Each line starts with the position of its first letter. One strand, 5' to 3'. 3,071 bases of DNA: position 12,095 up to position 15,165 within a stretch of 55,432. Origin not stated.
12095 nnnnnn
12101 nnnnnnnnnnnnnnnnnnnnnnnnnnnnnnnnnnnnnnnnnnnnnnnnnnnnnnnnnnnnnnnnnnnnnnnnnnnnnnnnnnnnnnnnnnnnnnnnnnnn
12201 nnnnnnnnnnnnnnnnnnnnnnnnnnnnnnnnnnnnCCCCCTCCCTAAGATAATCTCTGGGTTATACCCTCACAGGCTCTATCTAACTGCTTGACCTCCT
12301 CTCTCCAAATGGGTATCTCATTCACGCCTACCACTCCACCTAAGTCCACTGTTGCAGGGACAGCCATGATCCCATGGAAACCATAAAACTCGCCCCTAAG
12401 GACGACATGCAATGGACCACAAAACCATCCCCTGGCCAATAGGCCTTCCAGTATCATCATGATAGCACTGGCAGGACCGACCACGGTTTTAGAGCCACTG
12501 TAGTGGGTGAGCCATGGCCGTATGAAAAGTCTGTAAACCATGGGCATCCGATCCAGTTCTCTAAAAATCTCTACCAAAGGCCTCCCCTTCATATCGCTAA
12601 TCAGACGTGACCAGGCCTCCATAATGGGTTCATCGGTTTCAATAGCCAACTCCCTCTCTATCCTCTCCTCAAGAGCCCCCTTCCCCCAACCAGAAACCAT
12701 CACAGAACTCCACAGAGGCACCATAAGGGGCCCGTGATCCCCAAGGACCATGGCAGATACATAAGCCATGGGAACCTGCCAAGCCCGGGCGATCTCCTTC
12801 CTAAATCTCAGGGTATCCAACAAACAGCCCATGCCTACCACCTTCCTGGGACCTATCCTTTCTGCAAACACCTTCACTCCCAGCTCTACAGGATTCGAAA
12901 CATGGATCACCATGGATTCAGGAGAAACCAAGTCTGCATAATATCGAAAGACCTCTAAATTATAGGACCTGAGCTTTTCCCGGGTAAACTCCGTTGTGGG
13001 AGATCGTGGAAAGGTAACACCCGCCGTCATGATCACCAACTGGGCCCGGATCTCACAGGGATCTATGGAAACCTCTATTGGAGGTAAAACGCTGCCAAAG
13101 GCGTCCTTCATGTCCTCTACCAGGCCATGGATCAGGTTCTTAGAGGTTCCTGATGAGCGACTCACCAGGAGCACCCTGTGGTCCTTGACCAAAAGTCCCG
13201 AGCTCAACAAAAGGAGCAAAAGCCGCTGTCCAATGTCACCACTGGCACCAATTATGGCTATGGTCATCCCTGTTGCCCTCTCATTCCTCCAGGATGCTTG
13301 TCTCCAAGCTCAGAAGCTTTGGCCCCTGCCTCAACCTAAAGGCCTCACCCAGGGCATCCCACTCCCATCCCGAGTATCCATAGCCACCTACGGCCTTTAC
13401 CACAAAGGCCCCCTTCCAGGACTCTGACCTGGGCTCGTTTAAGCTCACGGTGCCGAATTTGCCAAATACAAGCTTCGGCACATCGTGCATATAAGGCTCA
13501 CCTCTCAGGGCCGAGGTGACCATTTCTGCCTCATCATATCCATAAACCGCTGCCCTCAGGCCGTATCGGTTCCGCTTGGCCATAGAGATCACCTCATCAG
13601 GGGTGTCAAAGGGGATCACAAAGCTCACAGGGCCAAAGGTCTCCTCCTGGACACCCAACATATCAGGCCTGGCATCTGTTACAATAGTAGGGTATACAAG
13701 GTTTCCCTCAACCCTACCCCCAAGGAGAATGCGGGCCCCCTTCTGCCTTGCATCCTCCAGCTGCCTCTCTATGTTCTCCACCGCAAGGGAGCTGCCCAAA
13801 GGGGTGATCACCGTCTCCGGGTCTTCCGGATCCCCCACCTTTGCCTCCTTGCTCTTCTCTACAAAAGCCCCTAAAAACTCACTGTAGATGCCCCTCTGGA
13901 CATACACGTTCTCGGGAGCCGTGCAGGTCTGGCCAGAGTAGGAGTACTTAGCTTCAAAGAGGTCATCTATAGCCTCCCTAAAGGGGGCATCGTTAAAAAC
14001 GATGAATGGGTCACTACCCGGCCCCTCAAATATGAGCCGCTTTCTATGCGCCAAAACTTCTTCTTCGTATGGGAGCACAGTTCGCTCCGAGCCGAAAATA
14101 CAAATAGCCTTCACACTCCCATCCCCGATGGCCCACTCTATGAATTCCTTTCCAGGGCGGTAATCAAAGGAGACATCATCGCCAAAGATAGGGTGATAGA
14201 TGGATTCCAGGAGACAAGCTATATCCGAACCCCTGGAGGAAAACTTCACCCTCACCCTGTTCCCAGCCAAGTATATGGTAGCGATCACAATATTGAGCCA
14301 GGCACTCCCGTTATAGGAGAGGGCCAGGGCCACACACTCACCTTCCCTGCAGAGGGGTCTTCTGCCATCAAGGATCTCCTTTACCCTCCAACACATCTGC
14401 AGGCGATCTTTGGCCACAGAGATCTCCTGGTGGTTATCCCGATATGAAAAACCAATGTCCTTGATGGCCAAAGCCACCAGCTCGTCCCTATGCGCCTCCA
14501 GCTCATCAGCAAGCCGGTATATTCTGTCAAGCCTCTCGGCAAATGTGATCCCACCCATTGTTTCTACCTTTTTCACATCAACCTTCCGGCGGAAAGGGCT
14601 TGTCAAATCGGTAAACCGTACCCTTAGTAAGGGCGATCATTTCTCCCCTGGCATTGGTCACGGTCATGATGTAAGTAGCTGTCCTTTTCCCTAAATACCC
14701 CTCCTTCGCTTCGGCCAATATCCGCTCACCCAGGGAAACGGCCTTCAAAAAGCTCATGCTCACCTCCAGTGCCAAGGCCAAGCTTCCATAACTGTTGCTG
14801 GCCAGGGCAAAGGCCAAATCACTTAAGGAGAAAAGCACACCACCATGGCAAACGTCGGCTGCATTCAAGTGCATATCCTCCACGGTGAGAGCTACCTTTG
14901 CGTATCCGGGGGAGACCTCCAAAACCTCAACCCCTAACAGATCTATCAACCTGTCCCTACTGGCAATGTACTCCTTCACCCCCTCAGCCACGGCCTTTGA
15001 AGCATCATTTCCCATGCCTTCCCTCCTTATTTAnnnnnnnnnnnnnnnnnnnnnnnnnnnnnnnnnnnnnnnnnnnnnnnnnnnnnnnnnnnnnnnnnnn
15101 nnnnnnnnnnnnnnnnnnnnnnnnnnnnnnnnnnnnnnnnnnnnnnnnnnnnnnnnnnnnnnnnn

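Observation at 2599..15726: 13-kb TetR-headed cluster that looks like an uncharacterised CoA-dependent acid/aldehyde pathway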

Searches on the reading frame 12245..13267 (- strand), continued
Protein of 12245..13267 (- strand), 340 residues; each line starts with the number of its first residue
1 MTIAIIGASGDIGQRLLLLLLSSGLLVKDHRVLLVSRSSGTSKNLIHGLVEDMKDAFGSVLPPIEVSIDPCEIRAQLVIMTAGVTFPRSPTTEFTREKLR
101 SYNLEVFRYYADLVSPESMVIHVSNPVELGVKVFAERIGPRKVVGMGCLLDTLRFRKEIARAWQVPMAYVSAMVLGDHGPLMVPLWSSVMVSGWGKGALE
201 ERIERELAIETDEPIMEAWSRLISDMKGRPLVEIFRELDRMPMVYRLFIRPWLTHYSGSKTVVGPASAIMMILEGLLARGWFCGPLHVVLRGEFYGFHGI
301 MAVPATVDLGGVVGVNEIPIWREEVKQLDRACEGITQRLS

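Call 54: search_protein_families(library=pfam, proteins=[L003:11032-11514:+], max_evalue=0.01)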
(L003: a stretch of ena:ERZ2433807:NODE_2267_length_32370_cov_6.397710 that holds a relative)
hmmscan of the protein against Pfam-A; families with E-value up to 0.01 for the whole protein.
L003:11032-11514:+ (160 aa): 3 families
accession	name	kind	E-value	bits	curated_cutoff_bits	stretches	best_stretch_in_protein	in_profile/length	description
PF03061.28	4HBT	-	5.4e-07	30.3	20.6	1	51-126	1-78/79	Thioesterase superfamily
PF13622.12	4HBT_3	-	0.005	17.5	24.3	1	51-133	8-82/83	Acyl-CoA thioesterase N-terminal domain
PF20789.3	4HBT_3C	-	0.0053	17.4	24.1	1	55-128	58-133/140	Acyl-CoA thioesterase C-terminal domain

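Call 59: search_protein_families(library=ncbifam, proteins=[L003:11032-11514:+], max_evalue=0.00001)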
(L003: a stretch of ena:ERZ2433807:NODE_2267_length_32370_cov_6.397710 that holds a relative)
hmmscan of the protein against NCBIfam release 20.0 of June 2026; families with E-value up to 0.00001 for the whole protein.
L003:11032-11514:+ (160 aa): 1 family
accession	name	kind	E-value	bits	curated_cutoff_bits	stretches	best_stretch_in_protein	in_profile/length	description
TIGR00369.1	unchar_dom_1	domain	3.9e-08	33.4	36.6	1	24-134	5-116/117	hotdog fold thioesterase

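Call 60: search_solved_structures(query=window:12245-13267:-, max_evalue=1e-18, show_alignments=2)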
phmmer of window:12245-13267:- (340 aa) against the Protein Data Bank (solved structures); distinct sequences matched with E-value up to 1e-18: 4.
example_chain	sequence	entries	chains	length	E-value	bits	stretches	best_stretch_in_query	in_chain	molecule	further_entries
9sd3_A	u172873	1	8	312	2.5e-21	79.4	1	1-193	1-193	Malate dehydrogenase (NADP(+))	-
8rwl_A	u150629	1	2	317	2.5e-19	72.8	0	3-195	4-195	Malate dehydrogenase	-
3om9_A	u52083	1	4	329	7.7e-19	71.2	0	64-195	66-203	Lactate dehydrogenase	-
1pze_A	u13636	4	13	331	7.9e-19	71.2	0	64-195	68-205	lactate dehydrogenase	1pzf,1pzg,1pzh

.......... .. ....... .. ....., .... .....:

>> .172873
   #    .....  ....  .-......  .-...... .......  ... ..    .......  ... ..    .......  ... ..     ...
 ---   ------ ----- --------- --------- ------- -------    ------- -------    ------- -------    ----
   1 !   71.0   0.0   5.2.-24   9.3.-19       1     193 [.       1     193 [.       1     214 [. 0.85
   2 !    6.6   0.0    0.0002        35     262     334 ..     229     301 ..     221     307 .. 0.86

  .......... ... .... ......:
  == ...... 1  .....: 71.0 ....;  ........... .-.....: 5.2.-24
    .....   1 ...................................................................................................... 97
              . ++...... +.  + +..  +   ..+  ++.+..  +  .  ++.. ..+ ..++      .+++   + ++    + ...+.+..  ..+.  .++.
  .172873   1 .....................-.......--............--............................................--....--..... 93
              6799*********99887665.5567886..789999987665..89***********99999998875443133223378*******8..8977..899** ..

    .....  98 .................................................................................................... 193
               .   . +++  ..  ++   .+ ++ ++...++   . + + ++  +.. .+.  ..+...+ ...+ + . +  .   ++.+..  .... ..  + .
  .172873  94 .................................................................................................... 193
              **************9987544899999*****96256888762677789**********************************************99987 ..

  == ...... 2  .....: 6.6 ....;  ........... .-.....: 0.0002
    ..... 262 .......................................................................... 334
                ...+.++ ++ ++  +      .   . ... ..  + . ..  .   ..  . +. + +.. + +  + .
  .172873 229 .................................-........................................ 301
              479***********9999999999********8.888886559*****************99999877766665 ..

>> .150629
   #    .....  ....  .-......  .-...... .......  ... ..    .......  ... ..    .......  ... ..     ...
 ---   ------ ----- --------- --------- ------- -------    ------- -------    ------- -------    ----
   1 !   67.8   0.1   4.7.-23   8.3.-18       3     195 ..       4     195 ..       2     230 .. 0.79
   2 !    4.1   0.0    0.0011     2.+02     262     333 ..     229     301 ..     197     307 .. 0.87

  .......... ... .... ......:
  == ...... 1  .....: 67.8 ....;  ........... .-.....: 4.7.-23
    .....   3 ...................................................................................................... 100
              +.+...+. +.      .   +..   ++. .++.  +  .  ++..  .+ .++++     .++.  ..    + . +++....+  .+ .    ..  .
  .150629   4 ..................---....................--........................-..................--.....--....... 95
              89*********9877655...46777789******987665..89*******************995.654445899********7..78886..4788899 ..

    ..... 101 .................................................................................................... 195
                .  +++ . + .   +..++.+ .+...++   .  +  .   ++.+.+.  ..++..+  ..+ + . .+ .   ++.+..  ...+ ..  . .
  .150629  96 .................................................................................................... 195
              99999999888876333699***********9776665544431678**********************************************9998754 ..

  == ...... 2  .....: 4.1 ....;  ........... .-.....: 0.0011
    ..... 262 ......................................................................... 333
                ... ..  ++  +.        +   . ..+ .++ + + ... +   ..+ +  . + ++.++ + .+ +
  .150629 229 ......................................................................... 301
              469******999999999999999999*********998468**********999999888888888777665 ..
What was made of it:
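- On LDH/MDH family 2-hydroxyacid dehydrogenase: Alignment to an NADP-dependent MDH is in call 60.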

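Call 66: list_cluster_members(proteins=[P0002, P0004, P0005, P0244, P0246, P0248, P0249, P0254, P0256, P0122])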
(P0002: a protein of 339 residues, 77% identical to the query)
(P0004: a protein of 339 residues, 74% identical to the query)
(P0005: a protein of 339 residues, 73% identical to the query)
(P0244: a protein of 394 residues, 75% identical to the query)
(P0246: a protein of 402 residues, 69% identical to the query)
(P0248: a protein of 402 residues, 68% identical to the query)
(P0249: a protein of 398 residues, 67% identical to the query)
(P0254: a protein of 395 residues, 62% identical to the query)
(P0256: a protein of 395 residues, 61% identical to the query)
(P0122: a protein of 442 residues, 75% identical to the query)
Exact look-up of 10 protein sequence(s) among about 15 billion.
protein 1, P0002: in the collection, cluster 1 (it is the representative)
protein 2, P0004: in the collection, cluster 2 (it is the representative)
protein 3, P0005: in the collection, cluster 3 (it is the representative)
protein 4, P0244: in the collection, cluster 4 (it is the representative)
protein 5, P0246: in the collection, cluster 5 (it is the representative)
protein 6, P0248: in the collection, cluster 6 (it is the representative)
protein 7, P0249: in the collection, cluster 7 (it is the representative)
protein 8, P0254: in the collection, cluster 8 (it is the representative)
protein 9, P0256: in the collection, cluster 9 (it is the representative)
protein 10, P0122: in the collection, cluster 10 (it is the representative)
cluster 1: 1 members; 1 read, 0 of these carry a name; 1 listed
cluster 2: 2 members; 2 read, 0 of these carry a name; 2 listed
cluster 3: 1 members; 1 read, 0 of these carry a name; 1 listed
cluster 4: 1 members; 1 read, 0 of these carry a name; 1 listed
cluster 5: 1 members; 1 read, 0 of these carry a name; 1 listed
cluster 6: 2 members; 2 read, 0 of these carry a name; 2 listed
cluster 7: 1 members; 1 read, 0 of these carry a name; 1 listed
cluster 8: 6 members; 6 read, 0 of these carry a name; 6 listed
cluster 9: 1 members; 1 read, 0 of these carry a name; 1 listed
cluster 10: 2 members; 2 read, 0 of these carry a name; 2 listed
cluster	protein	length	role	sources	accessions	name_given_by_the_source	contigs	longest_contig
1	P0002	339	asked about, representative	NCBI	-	-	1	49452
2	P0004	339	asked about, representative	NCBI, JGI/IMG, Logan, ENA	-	-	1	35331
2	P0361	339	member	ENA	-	-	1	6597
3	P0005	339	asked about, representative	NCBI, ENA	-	-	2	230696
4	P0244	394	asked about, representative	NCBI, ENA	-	-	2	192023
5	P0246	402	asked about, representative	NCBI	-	-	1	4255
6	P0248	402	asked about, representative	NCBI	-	-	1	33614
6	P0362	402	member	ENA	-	-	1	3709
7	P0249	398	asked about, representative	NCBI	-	-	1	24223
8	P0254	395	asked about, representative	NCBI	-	-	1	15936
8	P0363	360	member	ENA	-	-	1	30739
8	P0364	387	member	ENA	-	-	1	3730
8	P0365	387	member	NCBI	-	-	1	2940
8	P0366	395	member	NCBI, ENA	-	-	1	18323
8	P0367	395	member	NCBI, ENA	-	-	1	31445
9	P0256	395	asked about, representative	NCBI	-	-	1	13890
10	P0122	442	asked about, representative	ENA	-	-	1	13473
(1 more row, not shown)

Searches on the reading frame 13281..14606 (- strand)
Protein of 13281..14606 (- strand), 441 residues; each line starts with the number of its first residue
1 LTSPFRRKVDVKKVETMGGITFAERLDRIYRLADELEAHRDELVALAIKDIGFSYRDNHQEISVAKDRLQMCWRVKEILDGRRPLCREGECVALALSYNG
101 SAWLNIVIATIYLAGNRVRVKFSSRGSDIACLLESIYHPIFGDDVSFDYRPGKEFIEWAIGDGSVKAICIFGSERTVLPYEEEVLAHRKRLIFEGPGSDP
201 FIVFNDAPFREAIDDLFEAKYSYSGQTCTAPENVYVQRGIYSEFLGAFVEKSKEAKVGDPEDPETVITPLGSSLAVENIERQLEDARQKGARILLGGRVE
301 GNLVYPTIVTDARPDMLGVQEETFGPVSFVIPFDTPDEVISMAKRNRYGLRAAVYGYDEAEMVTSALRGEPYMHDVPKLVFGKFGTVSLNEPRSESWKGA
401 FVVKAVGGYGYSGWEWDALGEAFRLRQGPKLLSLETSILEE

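Call 3: search_protein_families(library=pfam, proteins=[window:13281-14606:-])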
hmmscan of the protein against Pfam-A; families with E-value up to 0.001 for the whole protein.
window:13281-14606:- (441 aa): 1 family
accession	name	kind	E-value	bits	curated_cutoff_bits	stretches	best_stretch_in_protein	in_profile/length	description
PF00171.27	Aldedh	-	2.3e-59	201.6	23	1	14-365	42-411/461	Aldehyde dehydrogenase family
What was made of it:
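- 13281..14576 (-): ALDH-A, a short aldehyde dehydrogenase with the full canonical catalytic set (block 1). Pfam Aldedh, 201.6 bits (call 3).
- Checked: | ALDH-A | 14606..13281 | Pfam Aldedh (call 3) |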

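Call 4: search_protein_families(library=ncbifam, proteins=[window:13281-14606:-])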
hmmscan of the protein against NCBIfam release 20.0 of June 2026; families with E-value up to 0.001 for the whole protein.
window:13281-14606:- (441 aa): 39 families (the best 25 are shown)
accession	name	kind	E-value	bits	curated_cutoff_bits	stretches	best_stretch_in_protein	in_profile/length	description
NF047626.1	SulfactDhSafD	equivalog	7.3e-44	150.6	700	1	108-358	146-395/454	sulfoacetaldehyde dehydrogenase SafD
TIGR02299.1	HpaE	equivalog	4.5e-42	144.3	638.35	1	164-358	214-418/488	5-carboxymethyl-2-hydroxymuconate semialdehyde dehydrogenase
NF040648.1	lactal_redase_Meth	equivalog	8.4e-41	140.4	650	1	186-360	232-405/463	lactaldehyde dehydrogenase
TIGR01780.1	SSADH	subfamily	3.1e-40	138.4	646.35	1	186-364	218-400/448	succinate-semialdehyde dehydrogenase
NF040869.1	G3PDH_Arch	equivalog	2.1e-39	135.6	780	1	151-378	224-455/502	NADP-dependent glyceraldehyde-3-phosphate dehydrogenase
NF006915.0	PRK09406.1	equivalog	1.3e-38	133.1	730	1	96-362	131-402/457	NADP-dependent succinic semialdehyde dehydrogenase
TIGR03216.1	OH_muco_semi_DH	equivalog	1.5e-36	126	693.25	1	157-358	212-421/481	2-hydroxymuconic semialdehyde dehydrogenase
NF006916.0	PRK09407.1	equivalog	1.9e-36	125.7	521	1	196-366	265-439/526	succinic semialdehyde dehydrogenase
TIGR03250.1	PhnAcAld_DH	equivalog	6.8e-36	123.9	635.65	1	186-360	238-412/472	phosphonoacetaldehyde dehydrogenase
NF010000.0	PRK13473.1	subfamily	3.2e-35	121.7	615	1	161-360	213-416/475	aminobutyraldehyde dehydrogenase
TIGR01804.1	BADH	equivalog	6.4e-34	117.2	668.6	1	186-358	234-413/467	betaine-aldehyde dehydrogenase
NF009725.0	PRK13252.1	equivalog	2.9e-33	115.1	593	1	185-358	241-421/488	betaine-aldehyde dehydrogenase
NF040792.1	glyc_ald_dh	equivalog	5.2e-33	114.7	760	1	21-365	58-422/488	D-glyceraldehyde dehydrogenase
NF010575.0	PRK13968.1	equivalog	2.7e-31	109.2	855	1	109-366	148-409/462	succinate-semialdehyde dehydrogenase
NF042989.1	AldDh_AldH_Clos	equivalog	4.3e-31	108.2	800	1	95-364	131-405/458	aldehyde dehydrogenase AldH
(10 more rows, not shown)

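Call 29: search_solved_structures(query=window:13281-14606:-, max_evalue=1e-20)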
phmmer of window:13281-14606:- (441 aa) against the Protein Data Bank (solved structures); distinct sequences matched with E-value up to 1e-20: 126 (the best 60 are shown).
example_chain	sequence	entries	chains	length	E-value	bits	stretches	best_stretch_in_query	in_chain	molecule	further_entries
3ek1_A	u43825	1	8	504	2.1e-35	125.9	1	187-364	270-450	Aldehyde dehydrogenase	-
8hap_A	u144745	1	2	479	1.2e-32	116.8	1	165-359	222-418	Aldehyde dehydrogenase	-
4qf6_A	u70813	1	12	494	3.8e-31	111.9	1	189-356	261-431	Aldehyde dehydrogenase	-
5gtk_A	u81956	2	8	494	3.8e-31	111.9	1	189-356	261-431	Betaine-aldehyde dehydrogenase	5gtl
4qet_A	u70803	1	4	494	3.8e-31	111.9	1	189-356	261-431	Aldehyde dehydrogenase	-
5gt6_A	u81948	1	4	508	4.1e-31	111.7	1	189-356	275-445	Betaine-aldehyde dehydrogenase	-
8qmq_A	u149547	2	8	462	1.5e-30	109.9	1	109-367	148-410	Succinate semialdehyde dehydrogenase [NAD(P)+] Sad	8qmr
8qms_A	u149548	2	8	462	2.1e-30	109.4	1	109-367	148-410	Succinate semialdehyde dehydrogenase [NAD(P)+] Sad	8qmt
8rwk_A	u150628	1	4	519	3.4e-30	108.7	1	19-355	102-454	Potassium-activated aldehyde dehydrogenase, mitochondrial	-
2opx_A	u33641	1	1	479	4.4e-30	108.4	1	190-369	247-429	Aldehyde dehydrogenase A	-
1uxv_A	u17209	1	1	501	5.8e-30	108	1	111-383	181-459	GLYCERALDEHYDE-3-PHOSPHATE DEHYDROGENASE (NADP+)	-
1uxn_A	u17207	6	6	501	1.2e-29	107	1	111-383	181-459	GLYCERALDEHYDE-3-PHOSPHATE DEHYDROGENASE (NADP+)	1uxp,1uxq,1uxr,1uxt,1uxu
1ky8_A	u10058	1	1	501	1.2e-29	107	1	111-383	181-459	glyceraldehyde-3-phosphate dehydrogenase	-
4it9_A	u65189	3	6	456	2.8e-29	105.7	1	97-362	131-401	Succinate-semialdehyde dehydrogenase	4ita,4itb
3vz1_A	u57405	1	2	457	2.8e-29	105.7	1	97-362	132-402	Succinate-semialdehyde dehydrogenase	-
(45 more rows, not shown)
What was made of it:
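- ALDH-A's nearest named relatives act on acidic short aldehydes: succinate semialdehyde, sulfoacetaldehyde and lactaldehyde (calls 4, 29).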

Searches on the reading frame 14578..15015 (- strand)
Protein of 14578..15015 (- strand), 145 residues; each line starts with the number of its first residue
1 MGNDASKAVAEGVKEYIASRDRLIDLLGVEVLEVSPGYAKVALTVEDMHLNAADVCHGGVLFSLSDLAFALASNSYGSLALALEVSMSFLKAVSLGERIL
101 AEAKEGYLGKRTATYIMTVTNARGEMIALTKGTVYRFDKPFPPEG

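Call 3: search_protein_families(library=pfam, proteins=[window:14578-15015:-])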
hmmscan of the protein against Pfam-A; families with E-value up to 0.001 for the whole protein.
window:14578-15015:- (145 aa): 1 family
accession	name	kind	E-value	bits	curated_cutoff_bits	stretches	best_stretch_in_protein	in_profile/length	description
PF03061.28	4HBT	-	2.1e-12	47.6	20.6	1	55-125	3-76/79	Thioesterase superfamily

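Call 4: search_protein_families(library=ncbifam, proteins=[window:14578-15015:-])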
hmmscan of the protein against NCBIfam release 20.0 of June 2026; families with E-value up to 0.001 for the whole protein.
window:14578-15015:- (145 aa): 4 families
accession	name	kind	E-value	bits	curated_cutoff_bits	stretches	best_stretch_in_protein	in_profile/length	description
TIGR02286.1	PaaD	equivalog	8.9e-35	119.3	118.9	1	26-136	3-113/114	hydroxyphenylacetyl-CoA thioesterase PaaI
TIGR00369.1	unchar_dom_1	domain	8.6e-24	83.9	36.6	1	23-135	2-116/117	hotdog fold thioesterase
NF047425.1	MenI_Listeria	exception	1e-07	31.7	185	1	24-134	4-116/122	1,4-dihydroxy-2-naphthoyl-CoA hydrolase MenI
NF003359.0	PRK04424.1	equivalog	5.6e-05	22.8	183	1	39-127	88-173/190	transcription factor FapR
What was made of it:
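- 14578..15015 (-): PaaI-type hot-dog acyl-CoA thioesterase (block 1). TIGR02286 scores 119.3 bits against a cut-off of 118.9; Pfam 4HBT (calls 3, 4).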
